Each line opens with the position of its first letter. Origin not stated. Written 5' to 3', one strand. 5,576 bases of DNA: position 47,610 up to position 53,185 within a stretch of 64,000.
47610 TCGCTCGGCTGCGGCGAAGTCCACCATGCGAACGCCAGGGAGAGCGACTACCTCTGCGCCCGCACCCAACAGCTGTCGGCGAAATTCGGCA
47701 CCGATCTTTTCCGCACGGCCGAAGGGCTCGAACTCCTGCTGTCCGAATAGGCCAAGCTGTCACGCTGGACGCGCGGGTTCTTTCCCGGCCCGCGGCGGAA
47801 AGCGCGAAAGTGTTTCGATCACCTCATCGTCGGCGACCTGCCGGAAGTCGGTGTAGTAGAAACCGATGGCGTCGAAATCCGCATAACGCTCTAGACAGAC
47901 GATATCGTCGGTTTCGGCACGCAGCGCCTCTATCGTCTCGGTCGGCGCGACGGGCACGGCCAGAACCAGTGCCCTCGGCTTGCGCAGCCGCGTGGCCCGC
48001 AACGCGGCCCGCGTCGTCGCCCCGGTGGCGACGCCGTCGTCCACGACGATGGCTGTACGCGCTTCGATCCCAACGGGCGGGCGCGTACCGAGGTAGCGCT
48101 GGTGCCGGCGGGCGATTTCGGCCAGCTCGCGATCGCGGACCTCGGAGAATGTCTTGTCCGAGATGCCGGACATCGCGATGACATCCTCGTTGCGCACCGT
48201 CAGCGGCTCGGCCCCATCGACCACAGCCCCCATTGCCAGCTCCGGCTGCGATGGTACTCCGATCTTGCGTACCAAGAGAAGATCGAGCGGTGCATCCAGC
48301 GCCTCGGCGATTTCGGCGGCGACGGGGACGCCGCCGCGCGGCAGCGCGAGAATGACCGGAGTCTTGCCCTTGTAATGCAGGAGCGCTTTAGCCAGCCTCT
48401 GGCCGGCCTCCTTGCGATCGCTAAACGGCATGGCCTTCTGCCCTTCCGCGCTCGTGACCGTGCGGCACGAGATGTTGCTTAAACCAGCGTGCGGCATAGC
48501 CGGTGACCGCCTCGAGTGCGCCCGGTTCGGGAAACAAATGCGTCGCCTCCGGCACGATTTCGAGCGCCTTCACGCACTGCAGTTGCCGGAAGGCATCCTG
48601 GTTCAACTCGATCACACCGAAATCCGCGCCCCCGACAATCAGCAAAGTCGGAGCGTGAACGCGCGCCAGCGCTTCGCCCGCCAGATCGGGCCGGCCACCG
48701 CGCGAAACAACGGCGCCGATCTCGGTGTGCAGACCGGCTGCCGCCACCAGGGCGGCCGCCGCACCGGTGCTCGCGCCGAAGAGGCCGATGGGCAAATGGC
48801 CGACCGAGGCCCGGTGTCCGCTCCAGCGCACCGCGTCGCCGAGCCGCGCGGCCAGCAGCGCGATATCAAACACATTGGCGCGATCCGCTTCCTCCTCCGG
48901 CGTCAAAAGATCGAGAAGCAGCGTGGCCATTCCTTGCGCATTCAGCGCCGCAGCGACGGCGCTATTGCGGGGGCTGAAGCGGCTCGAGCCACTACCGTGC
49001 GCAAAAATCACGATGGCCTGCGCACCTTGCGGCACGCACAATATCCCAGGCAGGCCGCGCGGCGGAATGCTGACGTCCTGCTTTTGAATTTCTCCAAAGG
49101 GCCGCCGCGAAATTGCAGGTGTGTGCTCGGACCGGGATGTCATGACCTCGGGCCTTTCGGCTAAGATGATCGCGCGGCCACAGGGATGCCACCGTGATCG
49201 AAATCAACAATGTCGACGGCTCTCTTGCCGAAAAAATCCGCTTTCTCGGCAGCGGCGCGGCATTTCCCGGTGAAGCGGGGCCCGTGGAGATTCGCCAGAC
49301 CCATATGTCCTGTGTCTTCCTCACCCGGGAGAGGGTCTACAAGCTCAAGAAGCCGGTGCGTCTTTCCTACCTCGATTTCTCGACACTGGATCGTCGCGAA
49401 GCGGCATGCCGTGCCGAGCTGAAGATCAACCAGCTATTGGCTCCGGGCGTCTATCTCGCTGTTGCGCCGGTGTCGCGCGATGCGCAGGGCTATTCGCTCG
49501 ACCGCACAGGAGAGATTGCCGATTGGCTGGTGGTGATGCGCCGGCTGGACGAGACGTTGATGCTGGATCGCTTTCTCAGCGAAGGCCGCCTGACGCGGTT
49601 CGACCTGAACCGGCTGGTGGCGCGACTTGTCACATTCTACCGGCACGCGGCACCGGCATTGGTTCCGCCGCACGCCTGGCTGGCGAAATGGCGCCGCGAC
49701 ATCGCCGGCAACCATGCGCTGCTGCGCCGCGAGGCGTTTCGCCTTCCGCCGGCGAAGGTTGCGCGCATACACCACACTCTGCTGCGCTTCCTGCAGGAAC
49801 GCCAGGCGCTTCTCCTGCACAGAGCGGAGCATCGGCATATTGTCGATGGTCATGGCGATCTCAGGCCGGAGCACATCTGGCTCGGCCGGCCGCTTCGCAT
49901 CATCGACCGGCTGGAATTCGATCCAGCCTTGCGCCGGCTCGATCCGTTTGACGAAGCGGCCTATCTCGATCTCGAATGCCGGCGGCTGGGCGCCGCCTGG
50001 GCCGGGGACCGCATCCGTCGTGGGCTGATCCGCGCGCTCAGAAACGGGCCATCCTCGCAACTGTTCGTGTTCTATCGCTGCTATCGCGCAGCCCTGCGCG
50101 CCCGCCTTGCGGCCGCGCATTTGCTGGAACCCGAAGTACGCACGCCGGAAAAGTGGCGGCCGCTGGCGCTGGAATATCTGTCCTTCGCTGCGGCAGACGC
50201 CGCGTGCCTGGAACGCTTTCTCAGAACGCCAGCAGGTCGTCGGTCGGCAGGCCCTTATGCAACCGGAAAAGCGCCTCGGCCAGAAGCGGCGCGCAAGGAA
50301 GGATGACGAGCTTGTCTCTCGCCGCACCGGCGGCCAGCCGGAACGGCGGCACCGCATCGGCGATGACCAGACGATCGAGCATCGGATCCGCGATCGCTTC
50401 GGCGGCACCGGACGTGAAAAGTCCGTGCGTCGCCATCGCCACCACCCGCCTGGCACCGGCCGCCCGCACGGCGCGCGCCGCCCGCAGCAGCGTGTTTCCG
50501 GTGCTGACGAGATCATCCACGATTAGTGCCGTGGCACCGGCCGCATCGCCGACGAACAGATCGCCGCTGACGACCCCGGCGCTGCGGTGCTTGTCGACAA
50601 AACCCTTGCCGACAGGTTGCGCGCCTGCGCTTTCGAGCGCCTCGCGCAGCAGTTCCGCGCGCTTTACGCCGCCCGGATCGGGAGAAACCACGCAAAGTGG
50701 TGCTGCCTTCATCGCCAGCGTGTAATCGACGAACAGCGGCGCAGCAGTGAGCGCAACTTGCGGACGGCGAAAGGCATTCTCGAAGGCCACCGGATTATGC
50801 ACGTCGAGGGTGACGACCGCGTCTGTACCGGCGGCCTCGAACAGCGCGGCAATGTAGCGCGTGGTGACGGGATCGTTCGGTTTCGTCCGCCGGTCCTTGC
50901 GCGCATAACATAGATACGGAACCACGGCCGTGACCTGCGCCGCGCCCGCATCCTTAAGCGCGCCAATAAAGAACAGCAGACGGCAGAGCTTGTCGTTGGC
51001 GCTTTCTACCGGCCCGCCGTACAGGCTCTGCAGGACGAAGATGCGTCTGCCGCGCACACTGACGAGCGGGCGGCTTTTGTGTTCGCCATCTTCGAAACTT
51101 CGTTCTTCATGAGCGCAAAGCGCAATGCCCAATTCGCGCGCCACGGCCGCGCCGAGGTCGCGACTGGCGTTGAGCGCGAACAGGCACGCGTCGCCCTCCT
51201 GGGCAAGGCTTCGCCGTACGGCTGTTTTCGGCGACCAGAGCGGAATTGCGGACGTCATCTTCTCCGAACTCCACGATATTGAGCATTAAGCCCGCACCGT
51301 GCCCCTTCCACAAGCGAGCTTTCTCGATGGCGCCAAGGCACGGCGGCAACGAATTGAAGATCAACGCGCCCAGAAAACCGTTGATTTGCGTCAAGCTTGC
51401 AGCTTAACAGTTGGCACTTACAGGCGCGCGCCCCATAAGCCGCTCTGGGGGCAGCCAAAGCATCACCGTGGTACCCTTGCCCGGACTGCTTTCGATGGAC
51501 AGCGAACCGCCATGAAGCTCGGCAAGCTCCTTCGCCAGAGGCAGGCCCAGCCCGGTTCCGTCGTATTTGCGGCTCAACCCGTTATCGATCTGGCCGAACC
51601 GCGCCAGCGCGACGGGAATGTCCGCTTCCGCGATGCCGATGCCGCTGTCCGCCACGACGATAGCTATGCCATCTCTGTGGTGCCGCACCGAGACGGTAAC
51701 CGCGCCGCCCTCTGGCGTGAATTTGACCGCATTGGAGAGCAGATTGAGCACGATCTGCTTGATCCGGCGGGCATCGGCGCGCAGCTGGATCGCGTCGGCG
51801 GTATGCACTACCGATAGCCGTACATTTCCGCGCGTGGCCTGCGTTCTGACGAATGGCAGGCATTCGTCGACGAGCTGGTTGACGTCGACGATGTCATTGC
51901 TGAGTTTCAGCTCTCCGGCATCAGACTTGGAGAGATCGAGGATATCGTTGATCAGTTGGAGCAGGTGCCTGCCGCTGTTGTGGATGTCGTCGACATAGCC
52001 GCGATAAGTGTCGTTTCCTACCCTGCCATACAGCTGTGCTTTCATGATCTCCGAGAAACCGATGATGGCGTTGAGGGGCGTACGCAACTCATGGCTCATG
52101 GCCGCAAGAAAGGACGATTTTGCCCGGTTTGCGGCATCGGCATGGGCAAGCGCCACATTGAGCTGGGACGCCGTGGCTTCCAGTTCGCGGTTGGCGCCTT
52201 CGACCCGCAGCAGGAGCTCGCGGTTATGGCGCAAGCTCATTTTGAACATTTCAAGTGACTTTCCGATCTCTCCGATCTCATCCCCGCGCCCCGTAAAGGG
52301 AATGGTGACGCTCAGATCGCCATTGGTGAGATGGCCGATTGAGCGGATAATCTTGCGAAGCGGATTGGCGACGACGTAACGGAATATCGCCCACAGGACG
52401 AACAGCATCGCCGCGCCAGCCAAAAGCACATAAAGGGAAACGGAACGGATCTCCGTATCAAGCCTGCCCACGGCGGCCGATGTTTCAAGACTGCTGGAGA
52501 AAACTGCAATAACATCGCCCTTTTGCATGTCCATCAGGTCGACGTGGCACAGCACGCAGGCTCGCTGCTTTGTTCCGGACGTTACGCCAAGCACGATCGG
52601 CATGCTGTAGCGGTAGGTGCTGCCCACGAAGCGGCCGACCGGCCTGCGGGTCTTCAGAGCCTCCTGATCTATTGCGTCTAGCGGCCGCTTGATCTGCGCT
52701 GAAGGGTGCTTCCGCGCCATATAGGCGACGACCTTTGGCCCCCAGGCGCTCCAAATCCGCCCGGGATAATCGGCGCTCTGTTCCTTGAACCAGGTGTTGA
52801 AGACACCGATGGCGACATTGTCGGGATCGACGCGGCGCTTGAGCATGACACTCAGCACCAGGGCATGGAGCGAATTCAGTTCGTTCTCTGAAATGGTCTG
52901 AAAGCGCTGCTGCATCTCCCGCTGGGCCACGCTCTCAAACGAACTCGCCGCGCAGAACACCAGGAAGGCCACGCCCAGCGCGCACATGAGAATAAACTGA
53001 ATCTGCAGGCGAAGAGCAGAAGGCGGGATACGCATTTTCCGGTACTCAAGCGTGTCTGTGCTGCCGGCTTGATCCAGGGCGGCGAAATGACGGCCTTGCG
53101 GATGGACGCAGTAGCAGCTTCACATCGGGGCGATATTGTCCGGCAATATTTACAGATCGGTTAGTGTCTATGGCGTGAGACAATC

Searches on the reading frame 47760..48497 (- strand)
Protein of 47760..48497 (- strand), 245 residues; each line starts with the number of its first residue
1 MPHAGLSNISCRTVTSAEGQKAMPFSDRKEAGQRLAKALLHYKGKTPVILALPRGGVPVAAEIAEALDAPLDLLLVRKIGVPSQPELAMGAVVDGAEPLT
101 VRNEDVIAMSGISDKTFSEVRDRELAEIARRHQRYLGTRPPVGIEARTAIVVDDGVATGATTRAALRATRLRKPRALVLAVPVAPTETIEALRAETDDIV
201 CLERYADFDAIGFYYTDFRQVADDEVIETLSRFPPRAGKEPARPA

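Call 15: search_protein_families(library=pfam, proteins=[window:47760-48497:-], max_evalue=0.00001)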
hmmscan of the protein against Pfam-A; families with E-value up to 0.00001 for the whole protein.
window:47760-48497:- (245 aa): 1 family
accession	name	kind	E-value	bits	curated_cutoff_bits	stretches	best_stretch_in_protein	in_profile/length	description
PF00156.33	Pribosyltran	-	5.8e-13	48.9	26.3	1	34-203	17-144/158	Phosphoribosyl transferase domain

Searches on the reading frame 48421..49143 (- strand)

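Call 15: search_protein_families(library=pfam, proteins=[window:48421-49143:-], max_evalue=0.00001)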
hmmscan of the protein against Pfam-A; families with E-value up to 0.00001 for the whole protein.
window:48421-49143:- (240 aa): 1 family
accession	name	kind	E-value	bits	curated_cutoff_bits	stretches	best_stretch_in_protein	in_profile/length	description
PF12146.15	Hydrolase_4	-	9.4e-06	25.5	27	0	41-137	3-96/239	Serine aminopeptidase, S33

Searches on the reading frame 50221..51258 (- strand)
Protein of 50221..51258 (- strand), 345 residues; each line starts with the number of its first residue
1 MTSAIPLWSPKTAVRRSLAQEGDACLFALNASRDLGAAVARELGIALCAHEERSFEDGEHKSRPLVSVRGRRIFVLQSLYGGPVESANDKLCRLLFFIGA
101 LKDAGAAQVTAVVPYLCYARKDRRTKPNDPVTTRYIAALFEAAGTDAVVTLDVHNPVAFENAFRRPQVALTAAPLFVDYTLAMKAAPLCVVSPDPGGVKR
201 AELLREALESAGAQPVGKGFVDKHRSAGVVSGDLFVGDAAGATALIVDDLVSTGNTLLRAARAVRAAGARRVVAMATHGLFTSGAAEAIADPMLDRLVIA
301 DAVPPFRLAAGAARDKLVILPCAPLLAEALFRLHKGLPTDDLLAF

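Call 15: search_protein_families(library=pfam, proteins=[window:50221-51258:-], max_evalue=0.00001)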
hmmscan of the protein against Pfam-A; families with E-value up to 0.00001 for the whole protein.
window:50221-51258:- (345 aa): 3 families
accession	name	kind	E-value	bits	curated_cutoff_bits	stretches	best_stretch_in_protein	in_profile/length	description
PF13793.12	Pribosyltran_N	-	3.2e-35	120.9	25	1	25-144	2-117/117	N-terminal domain of ribose phosphate pyrophosphokinase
PF14572.12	Pribosyl_synth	-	7.6e-16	59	27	1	235-336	77-176/184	Phosphoribosyl synthetase-associated domain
PF00156.33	Pribosyltran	-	2.2e-10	40.5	26.3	1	184-273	27-119/158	Phosphoribosyl transferase domain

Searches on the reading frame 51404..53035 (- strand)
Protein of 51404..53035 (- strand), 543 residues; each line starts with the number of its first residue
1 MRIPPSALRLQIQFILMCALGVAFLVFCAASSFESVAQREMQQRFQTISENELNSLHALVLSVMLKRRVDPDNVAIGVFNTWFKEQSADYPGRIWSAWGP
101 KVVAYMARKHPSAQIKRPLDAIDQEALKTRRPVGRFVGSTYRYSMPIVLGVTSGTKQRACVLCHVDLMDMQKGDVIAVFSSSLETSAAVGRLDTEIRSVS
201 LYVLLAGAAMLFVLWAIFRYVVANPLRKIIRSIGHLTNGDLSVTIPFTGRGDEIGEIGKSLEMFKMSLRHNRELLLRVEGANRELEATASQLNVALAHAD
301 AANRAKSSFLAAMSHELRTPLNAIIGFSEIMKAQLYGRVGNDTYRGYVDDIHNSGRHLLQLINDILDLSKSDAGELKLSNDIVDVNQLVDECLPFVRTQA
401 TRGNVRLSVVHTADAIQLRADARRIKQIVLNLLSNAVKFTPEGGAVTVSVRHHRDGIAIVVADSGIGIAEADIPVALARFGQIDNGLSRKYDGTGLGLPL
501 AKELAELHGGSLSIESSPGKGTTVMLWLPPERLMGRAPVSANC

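Call 15: search_protein_families(library=pfam, proteins=[window:51404-53035:-], max_evalue=0.00001)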
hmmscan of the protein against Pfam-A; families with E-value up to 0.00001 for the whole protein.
window:51404-53035:- (543 aa): 3 families
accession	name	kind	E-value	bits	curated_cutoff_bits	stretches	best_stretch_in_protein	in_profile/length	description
PF02518.31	HATPase_c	-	3.6e-30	105.1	26.4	1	421-531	2-110/111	Histidine kinase-, DNA gyrase B-, and HSP90-like ATPase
PF00512.31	HisKA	-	1.6e-20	73.3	26.9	1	305-374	1-66/66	His Kinase A (phospho-acceptor) domain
PF00672.30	HAMP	-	1.7e-09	38.3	25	1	222-269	6-52/53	HAMP domain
